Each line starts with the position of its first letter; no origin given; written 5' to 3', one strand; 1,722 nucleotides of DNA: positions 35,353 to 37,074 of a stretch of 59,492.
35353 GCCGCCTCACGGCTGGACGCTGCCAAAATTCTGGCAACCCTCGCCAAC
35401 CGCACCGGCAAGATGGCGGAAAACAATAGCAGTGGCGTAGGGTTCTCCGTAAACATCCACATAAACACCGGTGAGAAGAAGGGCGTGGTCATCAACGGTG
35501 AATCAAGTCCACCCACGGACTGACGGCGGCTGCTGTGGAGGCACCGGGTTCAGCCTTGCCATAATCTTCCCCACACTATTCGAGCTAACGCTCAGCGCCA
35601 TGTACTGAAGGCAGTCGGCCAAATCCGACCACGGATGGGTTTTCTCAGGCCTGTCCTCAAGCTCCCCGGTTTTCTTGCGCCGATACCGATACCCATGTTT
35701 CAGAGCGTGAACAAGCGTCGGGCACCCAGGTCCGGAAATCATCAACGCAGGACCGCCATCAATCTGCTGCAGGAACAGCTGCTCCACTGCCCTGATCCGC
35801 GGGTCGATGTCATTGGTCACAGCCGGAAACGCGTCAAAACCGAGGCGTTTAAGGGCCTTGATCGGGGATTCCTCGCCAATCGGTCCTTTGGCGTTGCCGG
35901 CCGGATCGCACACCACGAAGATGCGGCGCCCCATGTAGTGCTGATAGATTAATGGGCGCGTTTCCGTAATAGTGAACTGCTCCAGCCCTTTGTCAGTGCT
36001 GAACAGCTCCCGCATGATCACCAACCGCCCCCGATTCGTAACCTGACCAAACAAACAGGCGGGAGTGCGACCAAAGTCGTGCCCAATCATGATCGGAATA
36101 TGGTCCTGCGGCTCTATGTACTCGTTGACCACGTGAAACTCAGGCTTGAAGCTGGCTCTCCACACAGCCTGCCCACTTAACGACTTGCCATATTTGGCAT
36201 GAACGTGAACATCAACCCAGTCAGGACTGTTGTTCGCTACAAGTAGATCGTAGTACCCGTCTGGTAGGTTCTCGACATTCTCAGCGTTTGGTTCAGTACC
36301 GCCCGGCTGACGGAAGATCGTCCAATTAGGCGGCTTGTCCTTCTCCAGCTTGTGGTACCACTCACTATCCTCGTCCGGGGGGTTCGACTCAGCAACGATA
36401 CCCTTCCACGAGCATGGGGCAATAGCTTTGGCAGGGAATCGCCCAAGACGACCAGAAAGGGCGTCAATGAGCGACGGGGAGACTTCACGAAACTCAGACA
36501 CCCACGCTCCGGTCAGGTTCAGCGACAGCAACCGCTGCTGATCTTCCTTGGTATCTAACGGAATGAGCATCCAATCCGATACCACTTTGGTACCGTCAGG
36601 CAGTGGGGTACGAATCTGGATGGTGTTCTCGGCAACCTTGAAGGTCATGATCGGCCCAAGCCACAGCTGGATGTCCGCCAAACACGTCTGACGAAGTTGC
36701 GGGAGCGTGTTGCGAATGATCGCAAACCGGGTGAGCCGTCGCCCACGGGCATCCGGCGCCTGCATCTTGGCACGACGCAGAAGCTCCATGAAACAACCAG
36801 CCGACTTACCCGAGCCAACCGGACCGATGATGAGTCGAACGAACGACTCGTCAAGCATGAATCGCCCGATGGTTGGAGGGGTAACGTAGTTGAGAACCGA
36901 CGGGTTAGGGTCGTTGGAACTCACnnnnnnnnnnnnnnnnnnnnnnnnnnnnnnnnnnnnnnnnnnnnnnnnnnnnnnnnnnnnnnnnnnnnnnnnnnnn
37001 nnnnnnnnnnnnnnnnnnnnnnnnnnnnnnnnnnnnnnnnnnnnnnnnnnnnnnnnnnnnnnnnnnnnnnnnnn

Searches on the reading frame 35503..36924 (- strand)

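Call 11: search_protein_families(library=phrogs, proteins=[window:35503-36924:-], max_evalue=0.001)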
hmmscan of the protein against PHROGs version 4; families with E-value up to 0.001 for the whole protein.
window:35503-36924:- (473 aa): 2 families
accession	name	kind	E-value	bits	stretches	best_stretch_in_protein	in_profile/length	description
phrog_2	-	head and packaging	8.2e-25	88.7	1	26-445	276-591/807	terminase large subunit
phrog_979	-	head and packaging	0.00014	21.7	1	30-162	169-290/642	terminase large subunit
